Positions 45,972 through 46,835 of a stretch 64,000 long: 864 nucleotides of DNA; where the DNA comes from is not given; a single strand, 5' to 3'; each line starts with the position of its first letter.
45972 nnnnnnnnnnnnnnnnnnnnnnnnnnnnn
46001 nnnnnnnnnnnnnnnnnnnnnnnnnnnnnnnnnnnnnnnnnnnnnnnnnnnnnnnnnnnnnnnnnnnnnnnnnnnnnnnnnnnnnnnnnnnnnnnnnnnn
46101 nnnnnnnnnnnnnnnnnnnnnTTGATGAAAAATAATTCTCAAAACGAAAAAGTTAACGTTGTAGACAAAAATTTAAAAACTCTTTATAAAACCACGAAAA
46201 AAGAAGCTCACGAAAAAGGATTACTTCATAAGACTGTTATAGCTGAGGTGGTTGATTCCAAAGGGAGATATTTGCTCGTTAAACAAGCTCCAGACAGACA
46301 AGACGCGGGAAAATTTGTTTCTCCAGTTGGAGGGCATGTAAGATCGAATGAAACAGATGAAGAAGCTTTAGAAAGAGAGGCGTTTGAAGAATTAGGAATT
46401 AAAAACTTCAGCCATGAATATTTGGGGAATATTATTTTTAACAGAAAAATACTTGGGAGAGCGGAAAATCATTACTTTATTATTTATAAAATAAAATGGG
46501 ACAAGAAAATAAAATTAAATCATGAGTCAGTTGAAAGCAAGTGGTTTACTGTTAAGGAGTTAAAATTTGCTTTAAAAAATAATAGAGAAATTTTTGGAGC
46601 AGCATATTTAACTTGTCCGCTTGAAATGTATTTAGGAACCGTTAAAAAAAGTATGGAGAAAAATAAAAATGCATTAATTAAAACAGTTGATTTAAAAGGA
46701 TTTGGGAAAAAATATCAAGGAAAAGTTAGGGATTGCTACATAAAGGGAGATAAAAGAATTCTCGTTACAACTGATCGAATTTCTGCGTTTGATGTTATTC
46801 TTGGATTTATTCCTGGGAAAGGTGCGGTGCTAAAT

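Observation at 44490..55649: Near-complete purine de novo cluster with two domain fusions in an apparently reduced, AT-rich genome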

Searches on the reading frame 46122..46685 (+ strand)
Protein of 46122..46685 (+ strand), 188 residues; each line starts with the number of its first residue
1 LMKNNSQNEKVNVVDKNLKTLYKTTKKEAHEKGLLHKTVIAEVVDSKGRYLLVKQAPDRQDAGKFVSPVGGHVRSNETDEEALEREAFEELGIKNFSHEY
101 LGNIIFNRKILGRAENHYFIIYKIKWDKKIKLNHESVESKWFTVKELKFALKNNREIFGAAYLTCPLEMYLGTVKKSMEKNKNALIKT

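Call 7: search_protein_families(library=pfam, max_evalue=10, proteins=[window:46122-46685:+])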
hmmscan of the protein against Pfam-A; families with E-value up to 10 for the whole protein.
seq(188 aa): 2 families
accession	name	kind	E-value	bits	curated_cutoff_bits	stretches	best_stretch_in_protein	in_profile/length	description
PF00293.34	NUDIX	-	4.8e-17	62.7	21.1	1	36-151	3-123/134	NUDIX domain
PF14815.12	NUDIX_4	-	0.17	12.1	35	1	43-97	5-55/113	NUDIX domain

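Call 23: find_homologous_proteins(query=window:46125-46664:+)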
Query seq(180 aa) (180 aa): 448 proteins with E <= 0.001 among 532 candidates; the best 120 are listed.
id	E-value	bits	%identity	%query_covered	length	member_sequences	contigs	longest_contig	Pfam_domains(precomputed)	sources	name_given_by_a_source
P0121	5.5e-66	240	66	98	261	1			PF01259.25,PF00293.35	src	-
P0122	2.2e-56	208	62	87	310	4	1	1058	PF00293.35,PF14815.13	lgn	-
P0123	4.6e-56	207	60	88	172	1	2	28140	PF00293.35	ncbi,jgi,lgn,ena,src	ncbi:MAG TPA: NUDIX hydrolase [Patescibacteria group bacterium]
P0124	2.3e-55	205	60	87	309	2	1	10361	PF22327.3,PF00293.35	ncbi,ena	-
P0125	3.2e-55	205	59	87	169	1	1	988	PF00293.35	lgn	-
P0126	1.5e-54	202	60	87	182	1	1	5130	PF00293.35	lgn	-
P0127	1.5e-54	202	60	87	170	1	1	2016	PF00293.35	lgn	-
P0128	2.8e-54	202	60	86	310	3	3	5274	PF00293.35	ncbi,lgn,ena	-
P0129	3.6e-54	201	59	86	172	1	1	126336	PF00293.35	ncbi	ncbi:MAG: NUDIX hydrolase [Parcubacteria group bacterium]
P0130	5.4e-54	201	57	90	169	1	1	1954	PF00293.35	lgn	-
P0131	6.4e-54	200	60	87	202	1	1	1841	PF00293.35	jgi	jgi:8-oxo-dGTP pyrophosphatase MutT (NUDIX family)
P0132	8.1e-54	200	57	87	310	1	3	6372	PF00293.35,PF14815.13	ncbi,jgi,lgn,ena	-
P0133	8.1e-54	200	64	86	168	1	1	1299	PF00293.35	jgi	jgi:isopentenyl-diphosphate Delta-isomerase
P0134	9.4e-54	200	59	86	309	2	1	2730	PF22327.3,PF00293.35,PF14815.13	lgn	-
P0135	1.2e-53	200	59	87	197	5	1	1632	PF00293.35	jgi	jgi:8-oxo-dGTP pyrophosphatase MutT (NUDIX family)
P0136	1.4e-53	199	59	86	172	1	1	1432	PF00293.35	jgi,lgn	jgi:8-oxo-dGTP pyrophosphatase MutT (NUDIX family)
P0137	1.4e-53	199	60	87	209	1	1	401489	PF00293.35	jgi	jgi:isopentenyl-diphosphate delta-isomerase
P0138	3.0e-53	198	58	86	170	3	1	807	PF00293.35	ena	-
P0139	3.6e-53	198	57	90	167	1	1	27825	PF00293.35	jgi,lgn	jgi:8-oxo-dGTP pyrophosphatase MutT (NUDIX family)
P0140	4.4e-53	198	58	86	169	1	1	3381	PF00293.35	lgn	-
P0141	5.2e-53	197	60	84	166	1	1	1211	PF00293.35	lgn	-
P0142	5.3e-53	197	61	86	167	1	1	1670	PF00293.35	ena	-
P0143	6.4e-53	197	61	86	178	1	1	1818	PF00293.35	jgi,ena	-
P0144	8.0e-53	197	60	87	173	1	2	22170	PF00293.35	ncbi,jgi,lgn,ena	jgi:isopentenyl-diphosphate delta-isomerase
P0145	8.5e-53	197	56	92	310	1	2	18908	PF00293.35,PF14815.13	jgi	jgi:8-oxo-dGTP diphosphatase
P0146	8.9e-53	197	60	86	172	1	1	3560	PF00293.35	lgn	-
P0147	9.1e-53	197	59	86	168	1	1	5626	PF00293.35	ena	-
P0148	9.6e-53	197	58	86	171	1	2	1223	PF00293.35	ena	-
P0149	1.3e-52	196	58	91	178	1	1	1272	PF00293.35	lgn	-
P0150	1.5e-52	196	57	91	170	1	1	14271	PF00293.35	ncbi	ncbi:MAG: NUDIX hydrolase [Candidatus Jacksonbacteria bacterium]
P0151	1.9e-52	196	59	87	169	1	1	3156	PF00293.35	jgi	jgi:isopentenyl-diphosphate delta-isomerase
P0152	2.0e-52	196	59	86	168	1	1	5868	PF00293.35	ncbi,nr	ncbi:NUDIX hydrolase [Candidatus Roizmanbacteria bacterium]|nr:NUDIX hydrolase [Candidatus Roizmanba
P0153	2.7e-52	195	60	89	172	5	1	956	PF00293.35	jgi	-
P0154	3.9e-52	195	53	92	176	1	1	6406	PF00293.35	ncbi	-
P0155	4.8e-52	194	56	90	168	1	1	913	PF00293.35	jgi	jgi:isopentenyl-diphosphate Delta-isomerase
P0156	5.9e-52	194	59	87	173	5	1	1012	PF00293.35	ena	-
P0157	6.5e-52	194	56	90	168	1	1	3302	PF00293.35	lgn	-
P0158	8.2e-52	194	61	87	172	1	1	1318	PF00293.35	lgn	-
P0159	1.0e-51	193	55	87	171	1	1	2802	PF00293.35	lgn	-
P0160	1.2e-51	193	58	86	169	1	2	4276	PF00293.35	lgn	-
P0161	1.2e-51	193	60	86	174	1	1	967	PF00293.35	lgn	-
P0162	1.3e-51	193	58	86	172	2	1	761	PF00293.35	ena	-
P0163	1.3e-51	193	55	93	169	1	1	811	PF00293.35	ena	-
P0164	1.5e-51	193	60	86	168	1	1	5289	PF00293.35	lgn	-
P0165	2.1e-51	192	58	80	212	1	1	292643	PF00293.35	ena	-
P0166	2.2e-51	192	58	88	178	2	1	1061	PF00293.35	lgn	-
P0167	2.4e-51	192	54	91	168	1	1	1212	PF00293.35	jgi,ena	-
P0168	2.4e-51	192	55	87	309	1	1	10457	PF00293.35,PF14815.13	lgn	-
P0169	2.5e-51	192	60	86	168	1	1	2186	PF00293.35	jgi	jgi:8-oxo-dGTP pyrophosphatase MutT (NUDIX family)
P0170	2.5e-51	192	56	86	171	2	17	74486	PF00293.35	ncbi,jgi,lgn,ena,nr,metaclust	ncbi:MAG: NUDIX domain-containing protein [Candidatus Aenigmarchaeota archaeon]|nr:NUDIX domain-cont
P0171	2.6e-51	192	57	86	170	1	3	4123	PF00293.35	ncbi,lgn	-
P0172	2.6e-51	192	57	89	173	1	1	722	PF00293.35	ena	-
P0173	3.3e-51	192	53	90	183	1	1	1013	PF00293.35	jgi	jgi:isopentenyl-diphosphate delta-isomerase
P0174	3.3e-51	192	59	86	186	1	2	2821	PF00293.35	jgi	jgi:isopentenyl-diphosphate delta-isomerase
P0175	3.6e-51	191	55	86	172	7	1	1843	PF00293.35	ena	-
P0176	4.0e-51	191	58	87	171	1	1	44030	PF00293.35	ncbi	-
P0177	4.2e-51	191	60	87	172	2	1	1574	PF00293.35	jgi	-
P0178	4.6e-51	191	59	87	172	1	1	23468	PF00293.35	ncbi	-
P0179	4.8e-51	191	58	86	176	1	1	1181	PF00293.35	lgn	-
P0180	4.8e-51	191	59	87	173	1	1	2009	PF00293.35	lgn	-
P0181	5.9e-51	191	58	87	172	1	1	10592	PF00293.35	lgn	-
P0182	7.1e-51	190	57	89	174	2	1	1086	PF00293.35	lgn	-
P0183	8.1e-51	190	58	86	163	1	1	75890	PF00293.35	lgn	-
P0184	9.4e-51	190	57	86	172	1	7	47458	PF00293.35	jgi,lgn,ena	jgi:isopentenyl-diphosphate delta-isomerase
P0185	9.7e-51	190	59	86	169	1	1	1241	PF00293.35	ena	-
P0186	1.1e-50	190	56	86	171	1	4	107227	PF00293.35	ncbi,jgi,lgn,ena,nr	ncbi:NUDIX domain-containing protein [Patescibacteria group bacterium]|nr:NUDIX domain-containing pr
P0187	1.1e-50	190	57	86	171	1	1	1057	PF00293.35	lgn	-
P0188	1.1e-50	190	58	87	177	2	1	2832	PF00293.35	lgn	-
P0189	1.1e-50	190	54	90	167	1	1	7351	PF00293.35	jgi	-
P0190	1.1e-50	190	57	90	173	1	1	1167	PF00293.35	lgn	-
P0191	1.1e-50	190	55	89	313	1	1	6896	PF00293.35,PF14815.13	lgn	-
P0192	1.2e-50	190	58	83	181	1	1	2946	PF00293.35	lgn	-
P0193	1.2e-50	190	56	89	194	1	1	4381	PF00293.35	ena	-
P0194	1.6e-50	189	58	86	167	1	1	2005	PF00293.35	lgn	-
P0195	1.8e-50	189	56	87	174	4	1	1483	PF00293.35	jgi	jgi:isopentenyl-diphosphate Delta-isomerase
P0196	1.8e-50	189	58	86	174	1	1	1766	PF00293.35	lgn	-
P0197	1.9e-50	189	58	86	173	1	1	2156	PF00293.35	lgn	-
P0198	2.3e-50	189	55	86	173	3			PF00293.35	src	-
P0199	2.3e-50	189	58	86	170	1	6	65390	PF00293.35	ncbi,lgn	-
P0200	2.9e-50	188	55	89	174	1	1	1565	PF00293.35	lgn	-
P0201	3.0e-50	188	59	86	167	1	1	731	PF00293.35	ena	-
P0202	3.0e-50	188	53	91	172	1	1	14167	PF00293.35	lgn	-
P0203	3.7e-50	188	55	91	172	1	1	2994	PF00293.35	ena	-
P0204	4.1e-50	188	52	91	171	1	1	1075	PF00293.35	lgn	-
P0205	4.2e-50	188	58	86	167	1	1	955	PF00293.35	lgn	-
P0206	4.6e-50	188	58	86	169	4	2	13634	PF00293.35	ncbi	-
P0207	4.7e-50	188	54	93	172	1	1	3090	PF00293.35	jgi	jgi:isopentenyl-diphosphate delta-isomerase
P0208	4.7e-50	188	57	86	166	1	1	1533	PF00293.35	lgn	-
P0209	5.0e-50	188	58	86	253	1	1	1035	PF00293.35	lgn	-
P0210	5.5e-50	188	56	92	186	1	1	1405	PF00293.35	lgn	-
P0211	6.2e-50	187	54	93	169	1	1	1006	PF00293.35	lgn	-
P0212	7.3e-50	187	59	86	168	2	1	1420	PF00293.35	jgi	jgi:ADP-ribose pyrophosphatase YjhB (NUDIX family)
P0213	7.8e-50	187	53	93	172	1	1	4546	PF00293.35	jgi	jgi:8-oxo-dGTP pyrophosphatase MutT (NUDIX family)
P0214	7.8e-50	187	56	88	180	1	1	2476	PF00293.35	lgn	-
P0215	8.0e-50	187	58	85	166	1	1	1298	PF00293.35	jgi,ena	-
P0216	8.1e-50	187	59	88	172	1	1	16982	PF00293.35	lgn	-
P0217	8.7e-50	187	52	93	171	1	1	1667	PF00293.35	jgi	jgi:8-oxo-dGTP pyrophosphatase MutT (NUDIX family)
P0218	9.4e-50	187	58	86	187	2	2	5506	PF00293.35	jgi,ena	-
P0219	1.0e-49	187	56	88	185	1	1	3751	PF00293.35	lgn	-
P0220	1.1e-49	187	55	86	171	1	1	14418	PF00293.35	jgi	jgi:8-oxo-dGTP pyrophosphatase MutT (NUDIX family)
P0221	1.3e-49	186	57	86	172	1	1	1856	PF00293.35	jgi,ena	jgi:isopentenyl-diphosphate delta-isomerase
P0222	1.3e-49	186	56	86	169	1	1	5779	PF00293.35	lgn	-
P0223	1.4e-49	186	56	87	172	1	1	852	PF00293.35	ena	-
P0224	1.4e-49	186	57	87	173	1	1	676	PF00293.35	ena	-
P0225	1.5e-49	186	57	86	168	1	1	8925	PF00293.35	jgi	jgi:8-oxo-dGTP pyrophosphatase MutT (NUDIX family)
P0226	1.6e-49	186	54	91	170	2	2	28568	PF00293.35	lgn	-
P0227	2.0e-49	186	57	86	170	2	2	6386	PF00293.35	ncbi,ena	-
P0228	2.0e-49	186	54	87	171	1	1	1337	PF00293.35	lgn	-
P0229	2.1e-49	186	59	86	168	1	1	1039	PF00293.35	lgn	-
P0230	2.4e-49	185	57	88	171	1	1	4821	PF00293.35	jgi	jgi:isopentenyl-diphosphate Delta-isomerase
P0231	2.5e-49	185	57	87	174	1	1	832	PF00293.35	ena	-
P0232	2.6e-49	185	51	92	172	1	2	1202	PF00293.35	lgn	-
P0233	2.7e-49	185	55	86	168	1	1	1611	PF00293.35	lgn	-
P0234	2.7e-49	185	55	92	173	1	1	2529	PF00293.35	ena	-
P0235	2.8e-49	185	55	88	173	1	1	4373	PF00293.35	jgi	jgi:isopentenyl-diphosphate delta-isomerase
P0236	2.8e-49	185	55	86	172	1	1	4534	PF00293.35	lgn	-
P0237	2.9e-49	185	52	90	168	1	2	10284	PF00293.35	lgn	-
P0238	3.0e-49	185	53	92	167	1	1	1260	PF00293.35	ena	-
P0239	3.1e-49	185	56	87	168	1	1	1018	PF00293.35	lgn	-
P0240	3.2e-49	185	51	93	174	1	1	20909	PF00293.35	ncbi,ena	-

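Call 24: search_solved_structures(query=window:46125-46664:+, max_evalue=0.01, show_alignments=2)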
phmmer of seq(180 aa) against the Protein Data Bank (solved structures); distinct sequences matched with E-value up to 0.01: 18.
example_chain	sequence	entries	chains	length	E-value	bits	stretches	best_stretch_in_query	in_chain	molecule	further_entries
6dt3_A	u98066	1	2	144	5e-06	29.8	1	33-96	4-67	Nucleoside triphosphatase NudI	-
3grn_A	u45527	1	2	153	1.4e-05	28.3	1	38-145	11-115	MutT related protein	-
2rrk_A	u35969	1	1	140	6.1e-05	26.2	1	37-113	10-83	CTP pyrophosphohydrolase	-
3ees_A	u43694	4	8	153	0.00012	25.2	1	37-162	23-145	Probable pyrophosphohydrolase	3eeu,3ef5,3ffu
3i7u_A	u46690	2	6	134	0.00015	25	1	69-160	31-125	AP4A hydrolase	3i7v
3r03_A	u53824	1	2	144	0.00023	24.4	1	39-93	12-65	NUDIX hydrolase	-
2b0v_A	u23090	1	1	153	0.00028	24.1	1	38-148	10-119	NUDIX hydrolase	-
3oga_A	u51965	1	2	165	0.00031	23.9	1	32-146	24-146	Nucleoside triphosphatase nudI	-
3n77_A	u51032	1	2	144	0.00097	22.3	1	33-95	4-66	Nucleoside triphosphatase nudI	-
2fkb_A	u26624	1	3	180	0.0014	21.8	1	6-106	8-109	Putative Nudix hydrolase yfcD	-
5otn_A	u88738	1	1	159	0.0016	21.6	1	44-149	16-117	Nudix (Nucleoside diphosphate linked moiety X)-type motif 1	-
5hzx_A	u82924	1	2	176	0.002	21.3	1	43-149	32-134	Nudix (Nucleoside diphosphate linked moiety X)-type motif 1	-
7syc_A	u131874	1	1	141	0.0032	20.6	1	40-93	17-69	7,8-dihydro-8-oxoguanine-triphosphatase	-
2pqv_A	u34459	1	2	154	0.0044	20.2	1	59-108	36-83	MutT/nudix family protein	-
2azw_A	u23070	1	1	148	0.0056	19.8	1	48-102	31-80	MutT/nudix family protein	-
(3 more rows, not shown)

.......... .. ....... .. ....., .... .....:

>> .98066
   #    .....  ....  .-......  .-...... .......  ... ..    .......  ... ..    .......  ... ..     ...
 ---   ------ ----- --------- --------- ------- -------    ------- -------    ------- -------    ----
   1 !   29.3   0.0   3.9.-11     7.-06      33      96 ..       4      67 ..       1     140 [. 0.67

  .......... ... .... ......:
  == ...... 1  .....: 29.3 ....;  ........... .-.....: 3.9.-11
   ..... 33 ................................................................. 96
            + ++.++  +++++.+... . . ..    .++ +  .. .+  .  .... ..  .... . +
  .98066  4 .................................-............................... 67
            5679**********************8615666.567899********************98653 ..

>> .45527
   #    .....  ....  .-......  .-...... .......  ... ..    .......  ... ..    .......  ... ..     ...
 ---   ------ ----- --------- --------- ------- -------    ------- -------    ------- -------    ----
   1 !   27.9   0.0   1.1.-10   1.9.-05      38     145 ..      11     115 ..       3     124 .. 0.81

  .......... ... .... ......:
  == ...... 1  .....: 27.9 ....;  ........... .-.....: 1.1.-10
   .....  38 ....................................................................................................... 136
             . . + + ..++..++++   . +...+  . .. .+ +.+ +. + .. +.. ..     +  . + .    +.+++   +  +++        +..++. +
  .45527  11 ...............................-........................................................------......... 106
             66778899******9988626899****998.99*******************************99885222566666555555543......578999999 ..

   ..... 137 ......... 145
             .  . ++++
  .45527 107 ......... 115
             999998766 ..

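Call 32: find_encoding_contigs(protein=P0123, flank=6000, max_places=2)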
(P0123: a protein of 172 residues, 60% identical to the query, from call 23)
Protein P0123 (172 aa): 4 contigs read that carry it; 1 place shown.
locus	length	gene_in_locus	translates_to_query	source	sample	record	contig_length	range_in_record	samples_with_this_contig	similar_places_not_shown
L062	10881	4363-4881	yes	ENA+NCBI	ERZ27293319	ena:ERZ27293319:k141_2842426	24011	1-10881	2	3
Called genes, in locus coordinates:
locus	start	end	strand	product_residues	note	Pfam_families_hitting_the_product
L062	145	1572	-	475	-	PF00749:tRNA-synt_1c, PF19269:Anticodon_2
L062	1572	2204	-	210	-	-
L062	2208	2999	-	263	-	PF03808:Glyco_tran_WecG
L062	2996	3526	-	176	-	PF02834:LigT_PEase (faint), PF13563:2_5_RNA_ligase2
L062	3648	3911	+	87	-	-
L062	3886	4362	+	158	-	PF01327:Pep_deformylase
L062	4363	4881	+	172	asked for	PF00293:NUDIX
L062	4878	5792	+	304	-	PF00551:Formyl_trans_N, PF02911:Formyl_trans_C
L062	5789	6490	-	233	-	PF00106:adh_short, PF08659:KR, PF13561:adh_short_C2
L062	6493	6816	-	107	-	PF01329:Pterin_4a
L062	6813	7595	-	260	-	PF01061:ABC2_membrane, PF12698:ABC2_membrane_3 (weak)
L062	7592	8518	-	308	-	PF00005:ABC_tran, PF02463:SMC_N (faint), PF13304:AAA_21 (faint)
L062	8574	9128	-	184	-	PF01161:PBP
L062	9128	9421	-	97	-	-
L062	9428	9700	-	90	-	PF00708:Acylphosphatase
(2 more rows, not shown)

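Call 33: find_encoding_contigs(protein=P0129, flank=6000, max_places=2)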
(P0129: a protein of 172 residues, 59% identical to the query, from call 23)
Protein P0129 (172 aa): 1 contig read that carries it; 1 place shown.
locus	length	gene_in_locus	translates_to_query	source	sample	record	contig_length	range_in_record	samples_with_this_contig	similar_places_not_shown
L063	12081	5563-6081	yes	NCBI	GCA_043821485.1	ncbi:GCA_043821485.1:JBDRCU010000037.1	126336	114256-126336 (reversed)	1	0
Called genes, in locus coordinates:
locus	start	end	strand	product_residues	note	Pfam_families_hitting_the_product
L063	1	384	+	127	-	?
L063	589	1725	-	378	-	PF00266:Aminotran_5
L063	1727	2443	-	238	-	PF13462:Thioredoxin_4, PF01323:DSBA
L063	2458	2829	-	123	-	PF07681:DoxX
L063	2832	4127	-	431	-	PF05697:Trigger_N, PF00254:FKBP_C, PF05698:Trigger_C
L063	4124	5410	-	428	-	PF08529:NusA_N, PF00575:S1 (weak), PF13184:KH_NusA_1st, PF26594:KH_NusA_2nd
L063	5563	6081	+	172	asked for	PF00293:NUDIX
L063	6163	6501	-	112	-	-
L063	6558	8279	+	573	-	PF05157:MshEN (faint), PF00437:T2SSE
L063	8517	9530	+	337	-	PF05496:RuvB_N, PF00004:AAA, PF07728:AAA_5, PF17864:AAA_lid_4, PF05491:WHD_RuvB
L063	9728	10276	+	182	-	-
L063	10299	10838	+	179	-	PF20772:TACO1_YebC_N, PF01709:Transcrip_reg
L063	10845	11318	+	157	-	PF02075:RuvC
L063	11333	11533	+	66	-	-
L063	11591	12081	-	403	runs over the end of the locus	PF00579:tRNA-synt_1b, PF22421:SYY_C-terminal (weak), PF01479:S4 (weak)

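Call 34: find_encoding_contigs(protein=P0124, flank=6000, max_places=2)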
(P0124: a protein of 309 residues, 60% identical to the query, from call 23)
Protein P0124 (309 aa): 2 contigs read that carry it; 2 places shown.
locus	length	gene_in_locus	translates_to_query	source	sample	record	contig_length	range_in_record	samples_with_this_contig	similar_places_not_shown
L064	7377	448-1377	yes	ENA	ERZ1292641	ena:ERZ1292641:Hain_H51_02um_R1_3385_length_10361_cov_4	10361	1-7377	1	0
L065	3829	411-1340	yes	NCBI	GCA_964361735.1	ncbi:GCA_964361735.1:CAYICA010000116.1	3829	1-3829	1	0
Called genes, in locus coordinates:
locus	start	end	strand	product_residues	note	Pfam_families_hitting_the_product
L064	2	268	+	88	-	?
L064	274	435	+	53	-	-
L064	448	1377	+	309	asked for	PF00293:NUDIX, PF22327:Nudt16-like (faint), PF00293:NUDIX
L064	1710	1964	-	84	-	-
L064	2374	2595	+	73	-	PF00403:HMA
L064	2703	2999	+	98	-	-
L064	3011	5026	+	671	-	PF02683:DsbD_TM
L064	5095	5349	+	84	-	PF05768:Glrx-like (weak), PF13192:Thioredoxin_3, PF00462:Glutaredoxin (weak)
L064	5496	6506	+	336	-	PF00953:Glycos_transf_4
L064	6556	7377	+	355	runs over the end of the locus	PF01098:FTSW_RODA_SPOVE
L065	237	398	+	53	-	-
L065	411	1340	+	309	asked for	PF00293:NUDIX, PF22327:Nudt16-like (faint), PF00293:NUDIX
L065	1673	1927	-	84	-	-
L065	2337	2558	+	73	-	PF00403:HMA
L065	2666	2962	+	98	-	-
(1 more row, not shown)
